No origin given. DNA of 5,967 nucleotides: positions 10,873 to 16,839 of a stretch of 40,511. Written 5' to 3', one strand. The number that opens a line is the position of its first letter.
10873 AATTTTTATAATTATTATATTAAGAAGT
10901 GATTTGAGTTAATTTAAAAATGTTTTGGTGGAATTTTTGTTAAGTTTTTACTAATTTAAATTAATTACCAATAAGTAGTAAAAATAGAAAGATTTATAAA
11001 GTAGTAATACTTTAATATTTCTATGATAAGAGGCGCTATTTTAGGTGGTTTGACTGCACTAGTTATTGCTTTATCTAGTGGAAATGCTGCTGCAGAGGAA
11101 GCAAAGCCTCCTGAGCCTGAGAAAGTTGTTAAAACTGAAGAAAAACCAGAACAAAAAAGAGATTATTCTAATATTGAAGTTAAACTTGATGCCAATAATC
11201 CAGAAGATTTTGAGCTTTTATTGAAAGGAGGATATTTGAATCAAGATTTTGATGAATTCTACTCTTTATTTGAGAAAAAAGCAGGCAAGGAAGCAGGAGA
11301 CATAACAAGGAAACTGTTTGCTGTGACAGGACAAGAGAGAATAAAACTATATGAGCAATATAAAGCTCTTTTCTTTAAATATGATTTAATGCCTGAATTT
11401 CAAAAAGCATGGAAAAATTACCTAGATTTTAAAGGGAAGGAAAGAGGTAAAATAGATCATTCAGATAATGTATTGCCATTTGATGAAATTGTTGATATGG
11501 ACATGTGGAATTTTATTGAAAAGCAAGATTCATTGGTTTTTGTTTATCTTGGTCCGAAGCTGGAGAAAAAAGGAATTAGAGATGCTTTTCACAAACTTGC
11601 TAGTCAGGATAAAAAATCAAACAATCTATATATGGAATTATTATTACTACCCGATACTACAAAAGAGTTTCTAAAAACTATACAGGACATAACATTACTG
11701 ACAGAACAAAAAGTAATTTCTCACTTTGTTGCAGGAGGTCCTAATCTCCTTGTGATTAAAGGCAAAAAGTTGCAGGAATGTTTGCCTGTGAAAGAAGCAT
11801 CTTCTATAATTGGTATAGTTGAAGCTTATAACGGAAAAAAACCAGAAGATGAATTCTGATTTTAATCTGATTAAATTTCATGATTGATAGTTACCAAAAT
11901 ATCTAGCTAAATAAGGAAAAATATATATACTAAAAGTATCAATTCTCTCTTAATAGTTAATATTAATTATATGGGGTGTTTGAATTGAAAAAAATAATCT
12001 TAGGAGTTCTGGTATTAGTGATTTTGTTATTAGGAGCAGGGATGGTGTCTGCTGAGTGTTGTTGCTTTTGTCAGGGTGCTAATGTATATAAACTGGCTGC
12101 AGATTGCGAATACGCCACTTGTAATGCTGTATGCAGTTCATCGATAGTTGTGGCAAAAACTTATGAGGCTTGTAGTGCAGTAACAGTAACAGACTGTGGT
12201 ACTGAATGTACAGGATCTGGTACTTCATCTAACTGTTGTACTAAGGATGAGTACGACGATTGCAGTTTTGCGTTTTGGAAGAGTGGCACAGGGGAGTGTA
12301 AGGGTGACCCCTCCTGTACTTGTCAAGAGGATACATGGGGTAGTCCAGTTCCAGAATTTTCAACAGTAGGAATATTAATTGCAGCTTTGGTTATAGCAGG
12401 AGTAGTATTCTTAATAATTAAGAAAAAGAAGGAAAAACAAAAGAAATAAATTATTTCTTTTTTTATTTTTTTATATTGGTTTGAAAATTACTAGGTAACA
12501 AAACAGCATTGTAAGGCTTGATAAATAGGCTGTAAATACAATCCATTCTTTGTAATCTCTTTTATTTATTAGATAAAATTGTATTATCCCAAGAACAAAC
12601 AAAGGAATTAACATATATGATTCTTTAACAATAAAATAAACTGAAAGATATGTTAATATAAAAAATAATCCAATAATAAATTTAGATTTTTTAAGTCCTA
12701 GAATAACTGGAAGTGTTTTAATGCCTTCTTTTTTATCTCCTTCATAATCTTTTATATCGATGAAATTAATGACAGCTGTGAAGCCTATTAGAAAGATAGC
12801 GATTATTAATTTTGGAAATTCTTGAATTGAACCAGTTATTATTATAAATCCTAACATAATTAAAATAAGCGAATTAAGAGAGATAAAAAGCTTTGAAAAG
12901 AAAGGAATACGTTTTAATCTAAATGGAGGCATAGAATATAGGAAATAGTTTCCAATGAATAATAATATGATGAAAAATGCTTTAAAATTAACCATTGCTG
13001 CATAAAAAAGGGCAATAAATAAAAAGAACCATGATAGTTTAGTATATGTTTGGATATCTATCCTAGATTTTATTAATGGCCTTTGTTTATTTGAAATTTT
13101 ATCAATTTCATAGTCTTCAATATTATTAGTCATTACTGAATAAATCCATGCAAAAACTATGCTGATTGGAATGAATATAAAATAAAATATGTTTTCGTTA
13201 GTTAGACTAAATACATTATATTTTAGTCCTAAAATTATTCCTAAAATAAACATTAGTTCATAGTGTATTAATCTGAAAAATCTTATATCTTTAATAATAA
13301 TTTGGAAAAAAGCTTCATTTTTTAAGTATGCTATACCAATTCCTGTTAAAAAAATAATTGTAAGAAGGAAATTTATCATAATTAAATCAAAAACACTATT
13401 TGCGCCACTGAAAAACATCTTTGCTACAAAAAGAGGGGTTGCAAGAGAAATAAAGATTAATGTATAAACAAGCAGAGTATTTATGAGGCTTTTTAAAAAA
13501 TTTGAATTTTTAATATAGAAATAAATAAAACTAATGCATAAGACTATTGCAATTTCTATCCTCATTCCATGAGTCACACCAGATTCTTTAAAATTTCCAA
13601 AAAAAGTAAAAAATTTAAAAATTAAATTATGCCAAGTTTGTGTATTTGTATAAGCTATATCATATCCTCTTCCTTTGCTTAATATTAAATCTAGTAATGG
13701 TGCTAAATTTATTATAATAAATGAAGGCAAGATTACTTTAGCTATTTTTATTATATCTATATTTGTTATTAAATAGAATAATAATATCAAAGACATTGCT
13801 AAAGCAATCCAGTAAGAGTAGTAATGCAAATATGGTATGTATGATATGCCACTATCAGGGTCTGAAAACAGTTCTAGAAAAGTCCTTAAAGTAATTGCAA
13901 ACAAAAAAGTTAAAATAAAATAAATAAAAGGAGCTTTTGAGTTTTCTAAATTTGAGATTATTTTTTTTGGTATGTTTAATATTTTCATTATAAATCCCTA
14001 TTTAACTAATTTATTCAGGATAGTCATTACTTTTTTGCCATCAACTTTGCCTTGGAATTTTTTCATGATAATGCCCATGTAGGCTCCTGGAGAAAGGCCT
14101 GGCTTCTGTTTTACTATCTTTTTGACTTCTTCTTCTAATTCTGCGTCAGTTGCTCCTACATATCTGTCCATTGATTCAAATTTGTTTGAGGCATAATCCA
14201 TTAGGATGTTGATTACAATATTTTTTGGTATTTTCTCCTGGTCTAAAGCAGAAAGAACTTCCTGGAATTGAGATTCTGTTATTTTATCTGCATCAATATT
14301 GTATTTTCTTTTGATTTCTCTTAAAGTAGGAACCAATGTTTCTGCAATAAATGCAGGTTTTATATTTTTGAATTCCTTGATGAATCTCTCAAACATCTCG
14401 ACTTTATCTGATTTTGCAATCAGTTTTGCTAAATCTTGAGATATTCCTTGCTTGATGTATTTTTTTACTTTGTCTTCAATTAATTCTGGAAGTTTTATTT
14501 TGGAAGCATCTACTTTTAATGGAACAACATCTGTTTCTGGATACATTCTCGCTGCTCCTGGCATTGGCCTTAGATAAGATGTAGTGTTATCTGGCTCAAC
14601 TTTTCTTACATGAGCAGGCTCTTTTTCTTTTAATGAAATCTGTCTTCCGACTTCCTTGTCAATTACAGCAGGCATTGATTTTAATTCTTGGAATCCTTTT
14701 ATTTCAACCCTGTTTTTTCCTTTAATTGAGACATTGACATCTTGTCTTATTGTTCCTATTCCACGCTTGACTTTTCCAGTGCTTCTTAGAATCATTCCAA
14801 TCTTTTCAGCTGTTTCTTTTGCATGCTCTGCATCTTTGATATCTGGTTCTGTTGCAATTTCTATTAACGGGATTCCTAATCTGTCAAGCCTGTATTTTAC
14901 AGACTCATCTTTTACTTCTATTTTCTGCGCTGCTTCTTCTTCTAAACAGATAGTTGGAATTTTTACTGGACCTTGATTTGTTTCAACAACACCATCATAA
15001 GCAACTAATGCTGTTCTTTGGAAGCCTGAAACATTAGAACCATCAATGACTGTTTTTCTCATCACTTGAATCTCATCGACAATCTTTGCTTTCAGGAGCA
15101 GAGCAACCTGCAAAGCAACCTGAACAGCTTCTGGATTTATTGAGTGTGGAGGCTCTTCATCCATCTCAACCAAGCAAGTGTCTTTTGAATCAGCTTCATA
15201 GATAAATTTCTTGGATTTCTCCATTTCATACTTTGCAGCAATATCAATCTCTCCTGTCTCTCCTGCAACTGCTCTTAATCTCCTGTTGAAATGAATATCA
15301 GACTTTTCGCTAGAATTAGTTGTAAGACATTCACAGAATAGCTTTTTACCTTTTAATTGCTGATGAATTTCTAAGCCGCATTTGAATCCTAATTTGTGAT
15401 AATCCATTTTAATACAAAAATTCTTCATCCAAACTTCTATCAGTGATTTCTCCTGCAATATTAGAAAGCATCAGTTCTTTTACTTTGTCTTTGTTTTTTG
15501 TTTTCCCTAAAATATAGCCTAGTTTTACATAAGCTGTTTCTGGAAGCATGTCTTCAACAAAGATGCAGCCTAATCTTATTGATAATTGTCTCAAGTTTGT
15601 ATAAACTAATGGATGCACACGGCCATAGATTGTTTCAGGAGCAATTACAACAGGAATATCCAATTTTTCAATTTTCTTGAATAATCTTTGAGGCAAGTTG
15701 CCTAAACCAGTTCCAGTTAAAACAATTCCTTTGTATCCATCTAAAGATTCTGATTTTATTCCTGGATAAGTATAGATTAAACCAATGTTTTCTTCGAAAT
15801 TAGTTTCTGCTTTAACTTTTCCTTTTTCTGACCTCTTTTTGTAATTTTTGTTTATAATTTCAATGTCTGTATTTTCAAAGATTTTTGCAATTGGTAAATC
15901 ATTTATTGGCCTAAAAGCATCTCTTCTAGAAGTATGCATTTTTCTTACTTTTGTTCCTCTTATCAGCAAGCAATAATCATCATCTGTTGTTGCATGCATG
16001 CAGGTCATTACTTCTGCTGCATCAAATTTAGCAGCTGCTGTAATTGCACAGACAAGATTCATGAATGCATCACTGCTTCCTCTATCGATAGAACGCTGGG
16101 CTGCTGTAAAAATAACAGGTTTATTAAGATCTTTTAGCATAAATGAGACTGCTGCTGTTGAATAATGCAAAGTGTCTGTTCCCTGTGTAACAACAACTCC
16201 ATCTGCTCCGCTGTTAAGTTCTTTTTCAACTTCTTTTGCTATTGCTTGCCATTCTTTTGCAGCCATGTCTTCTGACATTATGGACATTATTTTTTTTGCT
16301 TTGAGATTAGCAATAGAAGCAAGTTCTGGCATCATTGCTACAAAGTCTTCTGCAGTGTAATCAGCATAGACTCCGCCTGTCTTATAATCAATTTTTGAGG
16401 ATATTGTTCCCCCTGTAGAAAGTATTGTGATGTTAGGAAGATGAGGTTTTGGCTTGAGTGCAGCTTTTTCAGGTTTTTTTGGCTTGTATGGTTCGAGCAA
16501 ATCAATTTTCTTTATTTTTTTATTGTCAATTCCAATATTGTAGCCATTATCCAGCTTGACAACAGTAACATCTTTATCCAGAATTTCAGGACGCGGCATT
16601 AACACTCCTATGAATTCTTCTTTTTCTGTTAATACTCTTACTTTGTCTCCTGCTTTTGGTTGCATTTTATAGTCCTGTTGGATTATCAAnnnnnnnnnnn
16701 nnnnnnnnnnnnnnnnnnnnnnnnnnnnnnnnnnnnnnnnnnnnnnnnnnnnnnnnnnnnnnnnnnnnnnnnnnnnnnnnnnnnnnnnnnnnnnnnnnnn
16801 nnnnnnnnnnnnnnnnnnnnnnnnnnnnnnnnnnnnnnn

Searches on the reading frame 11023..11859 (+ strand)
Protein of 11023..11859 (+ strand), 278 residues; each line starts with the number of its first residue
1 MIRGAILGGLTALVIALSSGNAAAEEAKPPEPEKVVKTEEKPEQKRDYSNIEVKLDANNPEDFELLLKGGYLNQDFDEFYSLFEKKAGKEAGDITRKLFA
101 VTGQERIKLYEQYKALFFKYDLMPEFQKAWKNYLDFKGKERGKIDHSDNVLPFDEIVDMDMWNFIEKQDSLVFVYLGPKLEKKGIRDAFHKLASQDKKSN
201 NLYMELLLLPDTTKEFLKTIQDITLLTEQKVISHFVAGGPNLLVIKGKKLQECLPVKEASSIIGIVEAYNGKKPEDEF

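Call 8: search_protein_families(library=pfam, proteins=[window:11023-11859:+], max_evalue=0.01)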
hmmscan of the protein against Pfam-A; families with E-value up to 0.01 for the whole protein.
window:11023-11859:+ (278 aa): 0 families

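Call 22: search_protein_families(library=pfam, proteins=[window:11023-11859:+], max_evalue=0.1)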
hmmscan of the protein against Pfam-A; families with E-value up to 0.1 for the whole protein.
window:11023-11859:+ (278 aa): 1 family
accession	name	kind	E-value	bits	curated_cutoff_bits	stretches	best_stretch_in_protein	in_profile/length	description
PF05757.16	PsbQ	-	0.04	14.4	26.9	0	64-100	132-168/204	Oxygen evolving enhancer protein 3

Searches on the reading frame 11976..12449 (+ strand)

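Call 8: search_protein_families(library=pfam, proteins=[window:11976-12449:+], max_evalue=0.01)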
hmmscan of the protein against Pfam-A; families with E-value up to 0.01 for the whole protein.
window:11976-12449:+ (157 aa): 0 families

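Call 22: search_protein_families(library=pfam, proteins=[window:11976-12449:+], max_evalue=0.1)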
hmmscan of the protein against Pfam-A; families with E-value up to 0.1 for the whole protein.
window:11976-12449:+ (157 aa): 1 family
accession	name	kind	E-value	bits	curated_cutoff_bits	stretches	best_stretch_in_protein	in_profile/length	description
PF00746.26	Gram_pos_anchor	-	0.075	13.5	20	1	130-154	18-42/43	LPXTG cell wall anchor motif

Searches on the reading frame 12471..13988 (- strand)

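Call 20: search_protein_families(library=pfam, proteins=[window:12471-13988:-], max_evalue=0.001)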
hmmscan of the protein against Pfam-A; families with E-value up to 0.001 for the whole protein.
window:12471-13988:- (505 aa): 1 family
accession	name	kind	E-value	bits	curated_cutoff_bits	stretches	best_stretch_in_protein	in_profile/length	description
PF01040.23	UbiA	-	1.3e-32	113.6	34.2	1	266-491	18-249/250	UbiA prenyltransferase family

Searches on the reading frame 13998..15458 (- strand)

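Call 20: search_protein_families(library=pfam, proteins=[window:13998-15458:-], max_evalue=0.001)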
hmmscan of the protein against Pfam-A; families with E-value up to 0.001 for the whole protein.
window:13998-15458:- (486 aa): 2 families
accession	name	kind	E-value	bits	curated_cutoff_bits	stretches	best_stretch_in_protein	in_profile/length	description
PF02934.20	GatB_N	-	7.5e-58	196.3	23.4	1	26-321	2-276/277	GatB/GatE catalytic domain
PF02637.23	GatB_Yqey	-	3.9e-07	30.5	27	1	355-484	2-147/148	GatB domain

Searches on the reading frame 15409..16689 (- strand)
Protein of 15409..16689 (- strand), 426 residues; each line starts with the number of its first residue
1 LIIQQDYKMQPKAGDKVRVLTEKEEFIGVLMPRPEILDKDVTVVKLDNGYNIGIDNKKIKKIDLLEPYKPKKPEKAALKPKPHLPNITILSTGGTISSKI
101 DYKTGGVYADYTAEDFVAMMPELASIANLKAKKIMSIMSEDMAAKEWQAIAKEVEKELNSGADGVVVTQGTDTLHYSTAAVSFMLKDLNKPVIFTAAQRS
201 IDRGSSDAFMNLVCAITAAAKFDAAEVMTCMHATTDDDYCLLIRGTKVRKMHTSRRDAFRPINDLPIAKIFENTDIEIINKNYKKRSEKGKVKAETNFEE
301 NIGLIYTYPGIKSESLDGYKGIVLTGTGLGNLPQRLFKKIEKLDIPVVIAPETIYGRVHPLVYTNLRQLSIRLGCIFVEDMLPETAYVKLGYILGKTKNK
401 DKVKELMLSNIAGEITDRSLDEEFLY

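Call 20: search_protein_families(library=pfam, proteins=[window:15409-16689:-], max_evalue=0.001)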
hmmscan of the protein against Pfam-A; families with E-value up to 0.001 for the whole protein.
window:15409-16689:- (426 aa): 3 families
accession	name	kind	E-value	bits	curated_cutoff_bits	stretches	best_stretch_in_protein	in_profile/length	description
PF00710.25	Asparaginase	-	1.1e-58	198.4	22.5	1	86-281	1-190/193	Asparaginase, N-terminal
PF17763.6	Asparaginase_C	-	4.9e-21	75.3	34.6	1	301-407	1-114/114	Glutaminase/Asparaginase C-terminal domain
PF18195.6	GatD_N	-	4.5e-17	61.6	25.7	1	13-65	3-54/54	GatD N-terminal domain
